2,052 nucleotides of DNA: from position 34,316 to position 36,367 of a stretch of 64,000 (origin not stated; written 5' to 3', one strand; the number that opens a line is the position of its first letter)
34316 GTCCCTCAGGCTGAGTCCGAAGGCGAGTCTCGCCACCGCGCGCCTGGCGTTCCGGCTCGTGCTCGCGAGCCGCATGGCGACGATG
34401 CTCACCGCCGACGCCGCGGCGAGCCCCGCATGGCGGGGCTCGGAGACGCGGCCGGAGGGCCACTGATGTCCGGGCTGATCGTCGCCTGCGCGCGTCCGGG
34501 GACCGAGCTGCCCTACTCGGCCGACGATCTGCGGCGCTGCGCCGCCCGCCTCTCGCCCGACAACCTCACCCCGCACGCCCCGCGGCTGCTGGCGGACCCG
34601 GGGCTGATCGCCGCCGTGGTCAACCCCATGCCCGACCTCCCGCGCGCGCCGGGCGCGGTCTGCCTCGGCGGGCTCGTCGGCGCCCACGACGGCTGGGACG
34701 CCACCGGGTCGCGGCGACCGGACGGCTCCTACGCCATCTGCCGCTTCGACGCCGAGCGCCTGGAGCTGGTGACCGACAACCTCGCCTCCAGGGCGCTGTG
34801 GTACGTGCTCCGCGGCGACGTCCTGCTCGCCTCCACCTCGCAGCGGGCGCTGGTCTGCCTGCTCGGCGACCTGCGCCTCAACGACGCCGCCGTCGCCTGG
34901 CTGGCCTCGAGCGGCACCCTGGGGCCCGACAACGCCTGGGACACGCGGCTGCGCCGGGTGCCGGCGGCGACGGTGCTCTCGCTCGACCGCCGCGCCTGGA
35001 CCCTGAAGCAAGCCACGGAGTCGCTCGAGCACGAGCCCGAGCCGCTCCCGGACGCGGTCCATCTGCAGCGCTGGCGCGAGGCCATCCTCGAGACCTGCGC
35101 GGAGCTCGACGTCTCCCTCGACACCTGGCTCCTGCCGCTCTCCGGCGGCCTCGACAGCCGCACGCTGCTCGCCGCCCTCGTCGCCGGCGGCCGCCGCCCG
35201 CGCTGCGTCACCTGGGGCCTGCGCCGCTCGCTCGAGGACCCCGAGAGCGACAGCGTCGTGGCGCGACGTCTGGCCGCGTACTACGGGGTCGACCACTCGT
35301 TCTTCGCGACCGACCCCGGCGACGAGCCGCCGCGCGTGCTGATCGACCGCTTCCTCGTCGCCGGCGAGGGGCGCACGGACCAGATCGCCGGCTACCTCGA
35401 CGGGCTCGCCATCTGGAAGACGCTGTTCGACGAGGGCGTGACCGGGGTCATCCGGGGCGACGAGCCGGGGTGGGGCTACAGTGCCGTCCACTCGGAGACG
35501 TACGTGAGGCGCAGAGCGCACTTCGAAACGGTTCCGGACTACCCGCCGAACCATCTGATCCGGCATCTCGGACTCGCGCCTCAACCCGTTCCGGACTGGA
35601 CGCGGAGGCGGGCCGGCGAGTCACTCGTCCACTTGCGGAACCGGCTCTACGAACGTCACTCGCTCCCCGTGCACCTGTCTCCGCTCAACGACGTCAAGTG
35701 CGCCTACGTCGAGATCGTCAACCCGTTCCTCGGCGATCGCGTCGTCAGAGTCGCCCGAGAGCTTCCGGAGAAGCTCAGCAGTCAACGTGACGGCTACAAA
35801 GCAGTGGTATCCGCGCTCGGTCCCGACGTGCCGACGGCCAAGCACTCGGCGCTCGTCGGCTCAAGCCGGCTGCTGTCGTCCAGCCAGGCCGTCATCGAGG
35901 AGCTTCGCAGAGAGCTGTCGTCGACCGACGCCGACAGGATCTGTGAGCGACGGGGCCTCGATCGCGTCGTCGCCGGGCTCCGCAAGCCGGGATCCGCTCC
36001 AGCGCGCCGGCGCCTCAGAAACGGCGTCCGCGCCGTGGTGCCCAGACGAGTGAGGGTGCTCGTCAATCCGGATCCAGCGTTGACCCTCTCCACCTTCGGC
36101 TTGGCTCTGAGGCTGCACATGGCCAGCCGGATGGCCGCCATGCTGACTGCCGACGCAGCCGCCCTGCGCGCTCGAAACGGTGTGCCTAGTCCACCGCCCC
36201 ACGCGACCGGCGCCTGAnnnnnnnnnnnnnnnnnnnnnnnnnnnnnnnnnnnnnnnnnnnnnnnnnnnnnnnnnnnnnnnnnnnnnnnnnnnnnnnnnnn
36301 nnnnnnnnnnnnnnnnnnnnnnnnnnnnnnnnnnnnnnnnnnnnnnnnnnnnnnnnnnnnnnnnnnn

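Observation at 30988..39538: Four Cys-less asparagine-synthetase-B-like adenylating enzymes plus an ATP-grasp ligase inside a glycan locus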

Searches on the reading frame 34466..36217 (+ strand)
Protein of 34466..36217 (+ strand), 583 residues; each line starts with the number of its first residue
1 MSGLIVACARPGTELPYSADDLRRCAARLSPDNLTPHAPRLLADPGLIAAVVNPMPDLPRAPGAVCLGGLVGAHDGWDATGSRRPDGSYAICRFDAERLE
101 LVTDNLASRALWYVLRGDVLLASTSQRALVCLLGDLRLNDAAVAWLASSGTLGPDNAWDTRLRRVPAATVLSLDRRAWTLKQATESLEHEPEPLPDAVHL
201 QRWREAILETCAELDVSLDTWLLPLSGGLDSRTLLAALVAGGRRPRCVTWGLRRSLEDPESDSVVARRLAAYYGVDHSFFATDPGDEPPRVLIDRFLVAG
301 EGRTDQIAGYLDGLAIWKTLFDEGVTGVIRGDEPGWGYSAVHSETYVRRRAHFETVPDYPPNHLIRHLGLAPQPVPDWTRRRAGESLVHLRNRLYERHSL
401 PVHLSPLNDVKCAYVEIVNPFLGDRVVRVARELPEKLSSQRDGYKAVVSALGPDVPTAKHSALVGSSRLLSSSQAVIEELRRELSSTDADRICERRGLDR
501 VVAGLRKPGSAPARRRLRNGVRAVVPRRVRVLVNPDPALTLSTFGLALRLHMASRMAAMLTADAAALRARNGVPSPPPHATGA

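Call 3: search_protein_families(library=pfam, proteins=[window:34466-36217:+], max_evalue=0.1)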
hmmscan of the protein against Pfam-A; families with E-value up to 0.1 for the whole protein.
window:34466-36217:+ (583 aa): 1 family
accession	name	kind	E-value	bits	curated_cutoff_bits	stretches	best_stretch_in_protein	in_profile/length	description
PF00733.27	Asn_synthase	-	3.1e-06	27.5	21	1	225-442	24-262/354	Asparagine synthase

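Call 4: search_protein_families(library=ncbifam, proteins=[window:34466-36217:+], max_evalue=0.1)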
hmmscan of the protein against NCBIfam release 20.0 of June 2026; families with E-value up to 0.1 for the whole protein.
window:34466-36217:+ (583 aa): 3 families
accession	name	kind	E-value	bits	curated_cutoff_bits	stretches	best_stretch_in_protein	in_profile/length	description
NF033561.1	macrolact_Ik_Al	subfamily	9.9e-11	40.9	300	1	84-289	78-282/561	albusnodin/ikarugamycin family macrolactam cyclase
TIGR01536.1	asn_synth_AEB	equivalog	3.8e-06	26.2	267.1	1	83-279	118-312/517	asparagine synthase (glutamine-hydrolyzing)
TIGR03104.1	trio_amidotrans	equivalog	0.0042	15.4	570.1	1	88-242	124-283/589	N-acetylglutaminylglutamine amidotransferase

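Call 7: find_homologous_proteins(query=window:34466-36217:+, max_evalue=0.00001)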
Query window:34466-36217:+ (583 aa): 234 proteins with E <= 0.00001 among 8000 candidates; the best 120 are listed.
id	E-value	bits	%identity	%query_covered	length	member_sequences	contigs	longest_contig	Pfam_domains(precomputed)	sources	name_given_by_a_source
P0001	0.0e+0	1237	94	100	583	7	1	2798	PF00733.28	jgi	-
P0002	0.0e+0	1057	81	100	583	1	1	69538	PF00733.28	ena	-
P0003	0.0e+0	1031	80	99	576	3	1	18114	PF00733.28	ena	-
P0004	2.9e-294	995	80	99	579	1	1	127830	-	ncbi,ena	-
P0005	3.0e-283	959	76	97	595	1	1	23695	PF00733.28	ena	-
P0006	1.1e-278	944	74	98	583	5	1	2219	PF00733.28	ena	-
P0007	7.4e-277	938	74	100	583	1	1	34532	PF00733.28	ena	-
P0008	1.6e-266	904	71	95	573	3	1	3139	PF00733.28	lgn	-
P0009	2.0e-258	877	71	97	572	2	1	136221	PF00733.28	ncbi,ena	-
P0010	1.7e-252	857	67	100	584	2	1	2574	PF00733.28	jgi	jgi:hypothetical protein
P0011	2.0e-247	841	67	97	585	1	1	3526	PF00733.28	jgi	-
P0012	7.5e-246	836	67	95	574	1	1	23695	PF00733.28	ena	-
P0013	3.3e-243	827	66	95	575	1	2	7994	-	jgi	jgi:hypothetical protein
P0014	4.0e-237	807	64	99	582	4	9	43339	PF00733.28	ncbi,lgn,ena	-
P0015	1.7e-192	659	78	64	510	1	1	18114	-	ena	-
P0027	9.4e-162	558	49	97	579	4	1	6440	-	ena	-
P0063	2.0e-135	471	45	97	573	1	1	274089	PF00733.28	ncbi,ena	-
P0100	4.3e-116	407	41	97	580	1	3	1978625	PF00733.28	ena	-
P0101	1.1e-115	406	39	98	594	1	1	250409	PF00733.28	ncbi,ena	-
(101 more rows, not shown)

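Call 14: find_related_loci(query=window:34466-36217:+, collection=genome_contigs, flank=10000)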
Query window:34466-36217:+ (583 aa) in genome_contigs; peptide patterns used: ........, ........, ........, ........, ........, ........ (x = any residue, [..] = any of these).
436 stretches matched a pattern; 3 encode a relative of the query (tblastn E <= 1e-3); 3 distinct loci.
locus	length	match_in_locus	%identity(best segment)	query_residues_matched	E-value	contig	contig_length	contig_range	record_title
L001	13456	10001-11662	71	1-555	0e+0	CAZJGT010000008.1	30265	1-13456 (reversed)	MAG TPA_asm: uncultured Thermoleophilia bacterium isolate binchicken_co269_229 genome assembly, contig: NODE_1284_length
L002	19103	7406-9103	70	1-567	0e+0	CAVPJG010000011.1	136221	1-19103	MAG: uncultured Thermoleophilia bacterium isolate MFD00032.bin.2.164 genome assembly, contig: contig_53679, whole genome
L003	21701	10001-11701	45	1-568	3e-132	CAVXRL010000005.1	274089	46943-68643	MAG: uncultured Actinomycetes bacterium isolate MFD01721.bin.1.253 genome assembly, contig: contig_35767, whole genome s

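Call 16: find_encoding_contigs(protein=P0009, flank=10000, max_places=2)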
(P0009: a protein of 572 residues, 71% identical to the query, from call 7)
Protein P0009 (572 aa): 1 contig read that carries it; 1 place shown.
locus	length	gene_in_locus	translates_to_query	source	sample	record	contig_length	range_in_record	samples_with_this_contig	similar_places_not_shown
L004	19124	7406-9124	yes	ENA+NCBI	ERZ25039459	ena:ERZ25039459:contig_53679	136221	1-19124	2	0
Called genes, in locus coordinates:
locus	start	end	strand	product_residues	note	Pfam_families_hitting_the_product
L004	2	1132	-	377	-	?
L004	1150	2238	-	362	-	PF00535:Glycos_transf_2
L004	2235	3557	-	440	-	PF00005:ABC_tran, PF13304:AAA_21 (faint), PF14524:Wzt_C (weak)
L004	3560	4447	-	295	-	PF01061:ABC2_membrane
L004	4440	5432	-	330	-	PF00106:adh_short (weak), PF01370:Epimerase, PF02719:Polysacc_synt_2, PF04321:RmlD_sub_bind, PF01073:3Beta_HSD, PF07993:NAD_binding_4, PF13460:NAD_binding_10 (faint), PF16363:GDP_Man_Dehyd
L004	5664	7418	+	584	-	-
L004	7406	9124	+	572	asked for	PF00733:Asn_synthase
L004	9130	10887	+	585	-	PF00733:Asn_synthase (weak)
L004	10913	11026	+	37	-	-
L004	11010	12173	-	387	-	PF15632:ATPgrasp_Ter (faint)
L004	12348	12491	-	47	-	-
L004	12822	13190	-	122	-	PF04551:GcpE, PF26540:GcpE_C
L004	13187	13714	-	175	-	PF04551:GcpE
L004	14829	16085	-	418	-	PF02163:Peptidase_M50, PF13180:PDZ_2 (faint), PF17820:PDZ_6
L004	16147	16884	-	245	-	PF08436:DXP_redisom_C, PF13288:DXPR_C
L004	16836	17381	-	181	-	PF02670:DXP_reductoisom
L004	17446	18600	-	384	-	PF13480:Acetyltransf_6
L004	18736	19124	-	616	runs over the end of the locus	-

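Call 17: find_encoding_contigs(protein=P0063, flank=10000, max_places=2)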
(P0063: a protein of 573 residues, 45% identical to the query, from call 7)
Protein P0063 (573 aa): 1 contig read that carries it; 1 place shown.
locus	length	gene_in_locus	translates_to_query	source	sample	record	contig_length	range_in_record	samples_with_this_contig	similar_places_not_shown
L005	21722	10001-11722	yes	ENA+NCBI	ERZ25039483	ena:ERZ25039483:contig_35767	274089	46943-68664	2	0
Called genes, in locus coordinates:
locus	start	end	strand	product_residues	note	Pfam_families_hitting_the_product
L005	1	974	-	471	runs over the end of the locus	PF04932:Wzy_C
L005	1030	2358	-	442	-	PF00005:ABC_tran, PF13304:AAA_21 (faint)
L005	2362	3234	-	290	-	PF01061:ABC2_membrane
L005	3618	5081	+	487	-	PF12708:Pect-lyase_RHGA_epim, PF13229:Beta_helix (weak)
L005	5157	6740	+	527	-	PF12708:Pect-lyase_RHGA_epim, PF13229:Beta_helix (faint)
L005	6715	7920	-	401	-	-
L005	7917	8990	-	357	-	PF07478:Dala_Dala_lig_C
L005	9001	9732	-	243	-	PF03737:RraA-like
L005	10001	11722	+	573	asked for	PF00733:Asn_synthase (weak)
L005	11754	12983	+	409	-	PF02786:CPSase_L_D2 (faint)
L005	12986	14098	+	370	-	PF14397:ATPgrasp_ST (faint), PF07478:Dala_Dala_lig_C (weak)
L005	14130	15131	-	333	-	PF01073:3Beta_HSD, PF01370:Epimerase, PF02719:Polysacc_synt_2, PF04321:RmlD_sub_bind, PF16363:GDP_Man_Dehyd, PF07993:NAD_binding_4, PF13460:NAD_binding_10 (faint)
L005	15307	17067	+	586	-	-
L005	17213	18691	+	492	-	-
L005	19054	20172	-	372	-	PF04551:GcpE, PF26540:GcpE_C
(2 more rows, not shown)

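Call 20: search_solved_structures(query=A1, max_evalue=1, show_alignments=2)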
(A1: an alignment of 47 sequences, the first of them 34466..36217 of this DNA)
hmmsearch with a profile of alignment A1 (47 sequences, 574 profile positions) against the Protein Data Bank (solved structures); distinct sequences matched with E-value up to 1: 6.
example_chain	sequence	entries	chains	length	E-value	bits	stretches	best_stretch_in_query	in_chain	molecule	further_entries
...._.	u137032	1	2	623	9.4e-05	24.5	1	76-287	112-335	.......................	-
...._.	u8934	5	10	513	0.023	16.7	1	164-266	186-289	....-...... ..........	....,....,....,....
8sue_A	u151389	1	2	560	0.11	14.4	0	224-284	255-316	Asparagine synthetase [glutamine-hydrolyzing]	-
6gq3_A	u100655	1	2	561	0.11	14.4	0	224-284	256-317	Asparagine synthetase [glutamine-hydrolyzing]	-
3bl5_A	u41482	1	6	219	0.12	14.2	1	219-295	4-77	Queuosine biosynthesis protein queC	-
2pg3_A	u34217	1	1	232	0.52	12.2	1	219-280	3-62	Queuosine biosynthesis protein queC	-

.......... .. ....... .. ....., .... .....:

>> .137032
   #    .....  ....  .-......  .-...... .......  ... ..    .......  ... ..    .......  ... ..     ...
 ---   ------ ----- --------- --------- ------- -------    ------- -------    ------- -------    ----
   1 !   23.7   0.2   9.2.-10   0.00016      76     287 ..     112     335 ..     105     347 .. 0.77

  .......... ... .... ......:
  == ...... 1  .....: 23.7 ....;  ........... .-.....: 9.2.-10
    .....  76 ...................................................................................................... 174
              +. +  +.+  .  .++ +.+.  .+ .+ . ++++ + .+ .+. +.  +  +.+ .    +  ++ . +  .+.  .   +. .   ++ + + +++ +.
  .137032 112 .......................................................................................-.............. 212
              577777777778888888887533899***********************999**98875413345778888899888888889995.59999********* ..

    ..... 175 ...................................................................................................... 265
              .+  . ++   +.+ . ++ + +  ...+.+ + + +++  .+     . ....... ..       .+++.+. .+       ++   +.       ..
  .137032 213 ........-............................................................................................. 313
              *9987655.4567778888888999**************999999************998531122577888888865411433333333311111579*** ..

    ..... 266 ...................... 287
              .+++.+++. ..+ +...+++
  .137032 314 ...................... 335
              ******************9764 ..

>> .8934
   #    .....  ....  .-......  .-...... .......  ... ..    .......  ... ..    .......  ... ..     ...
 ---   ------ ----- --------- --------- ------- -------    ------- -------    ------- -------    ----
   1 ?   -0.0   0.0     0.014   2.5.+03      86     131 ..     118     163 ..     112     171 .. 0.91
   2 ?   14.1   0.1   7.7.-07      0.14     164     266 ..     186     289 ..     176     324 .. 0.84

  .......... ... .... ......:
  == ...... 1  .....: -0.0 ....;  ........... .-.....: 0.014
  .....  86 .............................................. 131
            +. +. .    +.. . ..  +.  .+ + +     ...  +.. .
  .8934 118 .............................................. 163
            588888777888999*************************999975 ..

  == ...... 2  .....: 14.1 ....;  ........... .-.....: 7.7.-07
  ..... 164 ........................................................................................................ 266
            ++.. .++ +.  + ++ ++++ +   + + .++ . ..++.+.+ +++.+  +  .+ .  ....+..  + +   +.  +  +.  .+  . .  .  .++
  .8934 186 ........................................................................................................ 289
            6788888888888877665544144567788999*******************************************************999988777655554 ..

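Call 22: find_encoding_contigs(protein=P0004, flank=3000, max_places=2)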
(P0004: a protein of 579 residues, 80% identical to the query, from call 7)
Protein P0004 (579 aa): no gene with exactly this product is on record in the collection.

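Call 23: find_encoding_contigs(protein=P0100, flank=10000, max_places=2)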
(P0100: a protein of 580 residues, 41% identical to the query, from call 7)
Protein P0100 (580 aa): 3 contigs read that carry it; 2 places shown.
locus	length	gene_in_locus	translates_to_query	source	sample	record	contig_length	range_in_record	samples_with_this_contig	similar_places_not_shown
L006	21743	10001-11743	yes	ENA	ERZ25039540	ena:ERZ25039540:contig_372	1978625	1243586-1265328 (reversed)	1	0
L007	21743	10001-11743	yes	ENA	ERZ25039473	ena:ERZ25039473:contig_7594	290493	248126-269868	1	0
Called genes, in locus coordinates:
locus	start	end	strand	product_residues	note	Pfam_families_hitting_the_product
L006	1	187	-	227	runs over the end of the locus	PF05711:TylF, PF13578:Methyltransf_24 (weak)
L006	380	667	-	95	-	-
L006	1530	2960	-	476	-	PF03062:MBOAT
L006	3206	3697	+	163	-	-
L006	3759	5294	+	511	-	PF09861:Lar_N, PF21113:LarA_C (weak)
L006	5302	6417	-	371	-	PF00155:Aminotran_1_2, PF01041:DegT_DnrJ_EryC1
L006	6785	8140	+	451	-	-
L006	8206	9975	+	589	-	-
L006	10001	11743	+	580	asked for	PF00733:Asn_synthase (weak)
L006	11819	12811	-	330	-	PF01370:Epimerase, PF02719:Polysacc_synt_2 (weak), PF04321:RmlD_sub_bind, PF01073:3Beta_HSD, PF07993:NAD_binding_4 (faint), PF13460:NAD_binding_10 (faint), PF16363:GDP_Man_Dehyd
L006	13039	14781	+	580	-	-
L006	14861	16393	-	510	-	PF13727:CoA_binding_3, PF02397:Bac_transf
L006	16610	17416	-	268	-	PF00149:Metallophos (weak), PF13277:YmdB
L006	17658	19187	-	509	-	PF00361:Proton_antipo_M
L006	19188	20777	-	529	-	PF01059:Oxidored_q5_N (weak), PF00361:Proton_antipo_M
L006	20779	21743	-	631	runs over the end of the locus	PF00662:Proton_antipo_N, PF00361:Proton_antipo_M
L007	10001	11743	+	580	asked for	PF00733:Asn_synthase (weak)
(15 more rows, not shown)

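Call 24: find_encoding_contigs(protein=P0101, flank=10000, max_places=2)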
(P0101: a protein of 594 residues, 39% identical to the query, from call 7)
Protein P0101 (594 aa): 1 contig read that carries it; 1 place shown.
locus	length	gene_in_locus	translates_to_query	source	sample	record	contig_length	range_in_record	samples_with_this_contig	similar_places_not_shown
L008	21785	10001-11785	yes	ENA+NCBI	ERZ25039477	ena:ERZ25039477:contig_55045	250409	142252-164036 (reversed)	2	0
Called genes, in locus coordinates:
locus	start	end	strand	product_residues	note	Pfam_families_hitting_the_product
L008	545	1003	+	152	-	-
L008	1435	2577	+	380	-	-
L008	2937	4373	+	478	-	PF03062:MBOAT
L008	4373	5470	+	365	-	PF19040:SGNH (faint)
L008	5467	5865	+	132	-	-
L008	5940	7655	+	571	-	PF00733:Asn_synthase (weak)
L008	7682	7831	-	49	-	-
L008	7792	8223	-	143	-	-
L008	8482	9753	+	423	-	PF15632:ATPgrasp_Ter (weak)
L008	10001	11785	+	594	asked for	PF00733:Asn_synthase (faint)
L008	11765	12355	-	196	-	PF01370:Epimerase, PF04321:RmlD_sub_bind, PF16363:GDP_Man_Dehyd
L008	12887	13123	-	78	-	PF02397:Bac_transf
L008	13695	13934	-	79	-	-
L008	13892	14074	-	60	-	-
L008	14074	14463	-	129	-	-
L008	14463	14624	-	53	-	-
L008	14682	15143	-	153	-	PF13277:YmdB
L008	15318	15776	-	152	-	PF00361:Proton_antipo_M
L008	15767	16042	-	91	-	PF00361:Proton_antipo_M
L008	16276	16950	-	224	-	-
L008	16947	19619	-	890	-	PF00361:Proton_antipo_M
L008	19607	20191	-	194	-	PF00662:Proton_antipo_N, PF00361:Proton_antipo_M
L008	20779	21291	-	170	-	PF00499:Oxidored_q3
